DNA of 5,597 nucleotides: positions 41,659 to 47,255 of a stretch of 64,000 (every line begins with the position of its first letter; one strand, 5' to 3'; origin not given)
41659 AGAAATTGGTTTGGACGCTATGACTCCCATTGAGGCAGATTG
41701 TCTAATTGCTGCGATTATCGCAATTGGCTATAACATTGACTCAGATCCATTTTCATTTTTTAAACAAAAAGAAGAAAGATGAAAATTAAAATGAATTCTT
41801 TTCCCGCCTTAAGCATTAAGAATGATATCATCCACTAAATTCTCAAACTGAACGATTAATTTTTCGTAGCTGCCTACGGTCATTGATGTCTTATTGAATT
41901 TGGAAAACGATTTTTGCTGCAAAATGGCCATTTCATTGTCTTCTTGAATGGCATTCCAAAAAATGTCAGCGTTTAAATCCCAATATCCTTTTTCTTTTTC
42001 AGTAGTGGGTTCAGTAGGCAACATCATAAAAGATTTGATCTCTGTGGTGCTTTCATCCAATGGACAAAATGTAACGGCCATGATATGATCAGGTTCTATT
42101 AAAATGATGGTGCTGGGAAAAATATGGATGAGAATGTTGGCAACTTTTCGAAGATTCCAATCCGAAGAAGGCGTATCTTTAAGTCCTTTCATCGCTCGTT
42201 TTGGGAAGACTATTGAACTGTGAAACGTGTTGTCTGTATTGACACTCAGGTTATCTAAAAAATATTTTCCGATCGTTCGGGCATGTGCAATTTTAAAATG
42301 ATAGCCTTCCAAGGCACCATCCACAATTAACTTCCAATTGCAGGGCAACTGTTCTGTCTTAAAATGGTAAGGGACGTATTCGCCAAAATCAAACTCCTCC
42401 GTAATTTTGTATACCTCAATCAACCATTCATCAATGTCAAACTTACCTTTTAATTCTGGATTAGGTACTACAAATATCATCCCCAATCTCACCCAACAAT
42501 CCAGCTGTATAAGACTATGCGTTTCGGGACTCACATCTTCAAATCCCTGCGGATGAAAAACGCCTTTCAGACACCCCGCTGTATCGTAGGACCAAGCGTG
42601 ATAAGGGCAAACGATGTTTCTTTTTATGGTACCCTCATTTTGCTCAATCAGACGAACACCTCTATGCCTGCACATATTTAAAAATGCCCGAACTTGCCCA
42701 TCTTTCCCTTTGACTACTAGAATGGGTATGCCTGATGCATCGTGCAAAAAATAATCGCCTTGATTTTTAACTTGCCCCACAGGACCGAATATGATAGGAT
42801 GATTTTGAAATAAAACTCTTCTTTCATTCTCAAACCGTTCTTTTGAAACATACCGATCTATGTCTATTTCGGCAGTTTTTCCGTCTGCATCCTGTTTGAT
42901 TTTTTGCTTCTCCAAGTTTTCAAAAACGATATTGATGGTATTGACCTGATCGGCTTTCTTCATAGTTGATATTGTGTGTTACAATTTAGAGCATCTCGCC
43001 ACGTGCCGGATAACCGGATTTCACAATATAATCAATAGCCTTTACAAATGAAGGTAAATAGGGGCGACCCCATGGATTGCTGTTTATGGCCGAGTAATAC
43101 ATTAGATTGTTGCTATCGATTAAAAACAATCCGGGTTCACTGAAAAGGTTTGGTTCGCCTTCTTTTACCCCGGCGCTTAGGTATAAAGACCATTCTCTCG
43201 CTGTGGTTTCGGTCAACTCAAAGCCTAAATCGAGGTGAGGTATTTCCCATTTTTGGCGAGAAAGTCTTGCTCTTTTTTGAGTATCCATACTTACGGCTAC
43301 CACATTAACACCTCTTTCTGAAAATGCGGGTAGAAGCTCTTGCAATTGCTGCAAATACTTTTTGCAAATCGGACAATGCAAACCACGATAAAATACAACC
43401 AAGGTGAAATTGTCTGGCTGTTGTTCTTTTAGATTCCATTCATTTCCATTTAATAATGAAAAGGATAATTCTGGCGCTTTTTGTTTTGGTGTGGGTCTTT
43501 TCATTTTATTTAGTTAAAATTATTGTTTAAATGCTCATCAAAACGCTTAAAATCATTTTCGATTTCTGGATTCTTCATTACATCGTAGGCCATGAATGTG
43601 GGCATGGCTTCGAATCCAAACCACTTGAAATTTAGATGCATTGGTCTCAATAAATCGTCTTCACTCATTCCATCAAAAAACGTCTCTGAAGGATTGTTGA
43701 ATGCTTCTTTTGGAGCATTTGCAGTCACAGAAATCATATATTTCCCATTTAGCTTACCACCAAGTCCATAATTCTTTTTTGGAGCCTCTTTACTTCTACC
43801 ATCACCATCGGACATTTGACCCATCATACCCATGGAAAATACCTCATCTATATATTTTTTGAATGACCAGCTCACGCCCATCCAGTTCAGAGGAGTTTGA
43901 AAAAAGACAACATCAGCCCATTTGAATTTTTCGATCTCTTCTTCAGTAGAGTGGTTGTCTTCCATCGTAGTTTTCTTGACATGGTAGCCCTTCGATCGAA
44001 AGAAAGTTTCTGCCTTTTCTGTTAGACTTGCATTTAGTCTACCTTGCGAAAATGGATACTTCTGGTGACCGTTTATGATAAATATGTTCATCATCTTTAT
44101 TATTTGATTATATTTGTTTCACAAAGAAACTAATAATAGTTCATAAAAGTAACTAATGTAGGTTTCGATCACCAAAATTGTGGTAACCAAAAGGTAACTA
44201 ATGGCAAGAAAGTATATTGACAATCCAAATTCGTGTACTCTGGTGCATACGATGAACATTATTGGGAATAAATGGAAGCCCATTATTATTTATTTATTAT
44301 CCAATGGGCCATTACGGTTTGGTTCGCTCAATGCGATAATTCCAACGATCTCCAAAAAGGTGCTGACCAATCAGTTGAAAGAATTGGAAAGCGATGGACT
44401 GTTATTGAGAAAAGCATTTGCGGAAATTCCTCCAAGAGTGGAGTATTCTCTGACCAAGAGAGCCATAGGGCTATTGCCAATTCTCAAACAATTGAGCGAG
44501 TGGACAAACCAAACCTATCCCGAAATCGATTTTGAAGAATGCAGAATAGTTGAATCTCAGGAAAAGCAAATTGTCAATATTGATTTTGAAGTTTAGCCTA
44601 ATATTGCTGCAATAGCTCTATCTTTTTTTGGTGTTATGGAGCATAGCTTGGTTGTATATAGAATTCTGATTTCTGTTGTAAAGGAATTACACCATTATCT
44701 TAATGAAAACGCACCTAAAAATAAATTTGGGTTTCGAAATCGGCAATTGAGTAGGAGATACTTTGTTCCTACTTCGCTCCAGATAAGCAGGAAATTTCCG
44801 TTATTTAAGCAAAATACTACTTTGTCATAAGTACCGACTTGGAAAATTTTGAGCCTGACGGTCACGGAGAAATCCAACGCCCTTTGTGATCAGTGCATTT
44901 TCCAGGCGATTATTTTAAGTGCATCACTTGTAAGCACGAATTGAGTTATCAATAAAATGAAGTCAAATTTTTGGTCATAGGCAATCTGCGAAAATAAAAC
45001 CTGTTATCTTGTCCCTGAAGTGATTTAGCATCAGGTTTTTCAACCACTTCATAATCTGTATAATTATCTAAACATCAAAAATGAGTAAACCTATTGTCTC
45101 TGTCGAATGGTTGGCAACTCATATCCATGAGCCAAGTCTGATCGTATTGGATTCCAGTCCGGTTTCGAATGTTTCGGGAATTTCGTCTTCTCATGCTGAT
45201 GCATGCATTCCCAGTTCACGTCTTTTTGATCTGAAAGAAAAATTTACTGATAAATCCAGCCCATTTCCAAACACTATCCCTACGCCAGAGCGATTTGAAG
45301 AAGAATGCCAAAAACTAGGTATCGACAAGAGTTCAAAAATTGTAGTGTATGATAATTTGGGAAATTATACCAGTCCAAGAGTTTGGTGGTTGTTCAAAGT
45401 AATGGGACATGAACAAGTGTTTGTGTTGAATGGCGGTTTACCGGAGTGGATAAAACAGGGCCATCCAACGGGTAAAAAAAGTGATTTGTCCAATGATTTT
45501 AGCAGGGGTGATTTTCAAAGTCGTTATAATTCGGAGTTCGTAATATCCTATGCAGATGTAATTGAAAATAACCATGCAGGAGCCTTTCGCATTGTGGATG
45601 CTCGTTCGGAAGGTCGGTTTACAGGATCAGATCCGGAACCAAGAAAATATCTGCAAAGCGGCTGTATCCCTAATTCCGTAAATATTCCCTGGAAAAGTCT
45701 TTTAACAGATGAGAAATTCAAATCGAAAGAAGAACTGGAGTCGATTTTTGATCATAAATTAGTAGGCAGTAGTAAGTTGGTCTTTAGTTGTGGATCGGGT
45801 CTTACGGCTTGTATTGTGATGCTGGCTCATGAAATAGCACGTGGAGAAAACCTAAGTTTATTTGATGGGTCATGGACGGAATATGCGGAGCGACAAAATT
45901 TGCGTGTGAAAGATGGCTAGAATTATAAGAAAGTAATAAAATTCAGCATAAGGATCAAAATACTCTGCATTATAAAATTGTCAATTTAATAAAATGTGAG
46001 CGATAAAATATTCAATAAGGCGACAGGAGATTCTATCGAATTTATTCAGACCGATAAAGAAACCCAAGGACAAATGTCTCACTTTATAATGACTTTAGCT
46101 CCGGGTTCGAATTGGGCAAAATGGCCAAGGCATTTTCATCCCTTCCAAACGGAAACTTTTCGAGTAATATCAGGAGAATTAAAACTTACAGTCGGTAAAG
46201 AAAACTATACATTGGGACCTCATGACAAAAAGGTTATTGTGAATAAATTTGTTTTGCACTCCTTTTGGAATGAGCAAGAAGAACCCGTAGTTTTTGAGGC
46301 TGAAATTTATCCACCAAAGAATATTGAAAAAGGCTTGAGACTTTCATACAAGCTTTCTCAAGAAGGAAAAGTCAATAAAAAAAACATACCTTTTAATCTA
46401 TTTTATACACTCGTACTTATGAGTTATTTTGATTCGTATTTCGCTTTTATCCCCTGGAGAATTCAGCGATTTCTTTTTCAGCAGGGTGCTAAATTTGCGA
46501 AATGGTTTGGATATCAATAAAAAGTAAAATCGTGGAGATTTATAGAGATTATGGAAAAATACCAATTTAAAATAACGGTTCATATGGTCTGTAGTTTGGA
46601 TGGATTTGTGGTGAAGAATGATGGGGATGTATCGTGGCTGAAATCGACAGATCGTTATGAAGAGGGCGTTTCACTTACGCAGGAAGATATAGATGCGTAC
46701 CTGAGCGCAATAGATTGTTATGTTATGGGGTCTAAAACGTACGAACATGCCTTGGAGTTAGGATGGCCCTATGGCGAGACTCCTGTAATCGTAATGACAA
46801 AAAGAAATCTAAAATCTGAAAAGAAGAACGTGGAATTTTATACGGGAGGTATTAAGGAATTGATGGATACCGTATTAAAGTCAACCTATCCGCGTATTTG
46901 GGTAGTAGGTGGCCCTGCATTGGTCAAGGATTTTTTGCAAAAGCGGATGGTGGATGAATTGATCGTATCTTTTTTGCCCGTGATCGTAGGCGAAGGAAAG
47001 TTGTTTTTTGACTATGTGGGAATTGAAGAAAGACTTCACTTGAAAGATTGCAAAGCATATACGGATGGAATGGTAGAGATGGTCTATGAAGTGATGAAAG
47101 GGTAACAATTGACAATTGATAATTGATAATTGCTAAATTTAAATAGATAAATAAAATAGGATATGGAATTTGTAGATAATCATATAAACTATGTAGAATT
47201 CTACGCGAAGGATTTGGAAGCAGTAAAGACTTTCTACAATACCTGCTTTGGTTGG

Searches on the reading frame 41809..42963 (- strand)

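Call 15: search_protein_families(library=pfam, proteins=[window:41809-42963:-], max_evalue=0.001)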
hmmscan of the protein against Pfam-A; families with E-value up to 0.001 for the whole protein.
window:41809-42963:- (384 aa): 2 families
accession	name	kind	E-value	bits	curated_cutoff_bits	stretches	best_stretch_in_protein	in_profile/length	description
PF00848.25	Ring_hydroxyl_A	-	7.3e-20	72.2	24.9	1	198-381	6-206/208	Ring hydroxylating alpha subunit (catalytic domain)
PF00355.32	Rieske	-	3.5e-16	59.3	20.3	1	60-135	6-78/88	Rieske [2Fe-2S] domain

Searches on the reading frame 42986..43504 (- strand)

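Call 15: search_protein_families(library=pfam, proteins=[window:42986-43504:-], max_evalue=0.001)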
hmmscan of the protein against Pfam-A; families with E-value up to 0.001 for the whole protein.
window:42986-43504:- (172 aa): 3 families
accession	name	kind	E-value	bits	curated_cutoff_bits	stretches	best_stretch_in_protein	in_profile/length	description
PF00578.27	AhpC-TSA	-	4e-17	62.7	26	1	7-135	2-121/124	AhpC/TSA family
PF08534.16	Redoxin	-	3.1e-12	46.9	26.6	1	7-145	3-138/148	Redoxin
PF13905.12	Thioredoxin_8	-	1.4e-05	25.7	27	1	35-99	4-69/94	Thioredoxin-like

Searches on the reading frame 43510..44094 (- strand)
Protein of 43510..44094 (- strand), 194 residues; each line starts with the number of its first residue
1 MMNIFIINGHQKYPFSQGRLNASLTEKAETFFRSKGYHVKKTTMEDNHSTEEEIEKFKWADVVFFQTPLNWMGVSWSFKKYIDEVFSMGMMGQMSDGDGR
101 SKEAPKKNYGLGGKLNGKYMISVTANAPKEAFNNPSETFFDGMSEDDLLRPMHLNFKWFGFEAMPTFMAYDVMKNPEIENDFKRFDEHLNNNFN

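Call 15: search_protein_families(library=pfam, proteins=[window:43510-44094:-], max_evalue=0.001)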
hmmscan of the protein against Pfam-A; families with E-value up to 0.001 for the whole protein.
window:43510-44094:- (194 aa): 1 family
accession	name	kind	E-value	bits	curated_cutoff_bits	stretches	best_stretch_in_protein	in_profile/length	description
PF02525.22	Flavodoxin_2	-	9.3e-29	101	27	1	2-187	1-196/198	Flavodoxin-like fold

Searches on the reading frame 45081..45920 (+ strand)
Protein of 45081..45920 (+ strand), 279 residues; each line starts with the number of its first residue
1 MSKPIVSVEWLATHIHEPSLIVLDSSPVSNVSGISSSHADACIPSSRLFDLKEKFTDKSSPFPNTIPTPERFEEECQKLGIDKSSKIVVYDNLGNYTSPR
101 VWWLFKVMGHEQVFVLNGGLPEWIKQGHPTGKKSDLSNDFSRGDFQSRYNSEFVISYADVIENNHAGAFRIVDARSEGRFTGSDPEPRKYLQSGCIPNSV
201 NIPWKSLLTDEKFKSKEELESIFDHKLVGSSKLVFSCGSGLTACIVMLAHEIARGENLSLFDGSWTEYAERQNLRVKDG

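Call 15: search_protein_families(library=pfam, proteins=[window:45081-45920:+], max_evalue=0.001)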
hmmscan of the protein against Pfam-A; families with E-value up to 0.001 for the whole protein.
window:45081-45920:+ (279 aa): 1 family
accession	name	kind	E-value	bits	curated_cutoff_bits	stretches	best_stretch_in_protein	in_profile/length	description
PF00581.25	Rhodanese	-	2e-23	83.2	22.2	2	7-125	1-101/102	Rhodanese-like domain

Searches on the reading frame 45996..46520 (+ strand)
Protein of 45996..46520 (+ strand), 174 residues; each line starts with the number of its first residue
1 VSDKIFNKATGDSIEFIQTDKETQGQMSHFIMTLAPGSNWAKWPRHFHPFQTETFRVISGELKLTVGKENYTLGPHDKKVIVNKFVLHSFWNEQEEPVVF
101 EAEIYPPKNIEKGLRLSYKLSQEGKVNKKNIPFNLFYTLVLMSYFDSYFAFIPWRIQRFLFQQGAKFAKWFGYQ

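Call 15: search_protein_families(library=pfam, proteins=[window:45996-46520:+], max_evalue=0.001)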
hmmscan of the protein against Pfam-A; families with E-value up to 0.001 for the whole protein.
window:45996-46520:+ (174 aa): 1 family
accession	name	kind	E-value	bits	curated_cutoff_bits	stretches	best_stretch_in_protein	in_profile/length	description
PF07883.17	Cupin_2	-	1.2e-10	41.4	27.2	1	31-100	2-66/70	Cupin domain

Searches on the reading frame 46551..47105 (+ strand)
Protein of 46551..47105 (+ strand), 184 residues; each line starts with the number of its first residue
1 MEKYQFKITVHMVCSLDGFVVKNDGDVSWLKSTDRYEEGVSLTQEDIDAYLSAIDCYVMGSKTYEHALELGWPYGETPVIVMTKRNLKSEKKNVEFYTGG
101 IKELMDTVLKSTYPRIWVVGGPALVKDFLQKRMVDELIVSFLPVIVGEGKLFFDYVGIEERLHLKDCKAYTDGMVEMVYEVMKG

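Call 15: search_protein_families(library=pfam, proteins=[window:46551-47105:+], max_evalue=0.001)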
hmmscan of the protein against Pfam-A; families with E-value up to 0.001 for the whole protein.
window:46551-47105:+ (184 aa): 1 family
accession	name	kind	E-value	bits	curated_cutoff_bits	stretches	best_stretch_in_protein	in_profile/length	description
PF01872.23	RibD_C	-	2e-18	67.3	24.1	1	7-175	2-196/197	RibD C-terminal domain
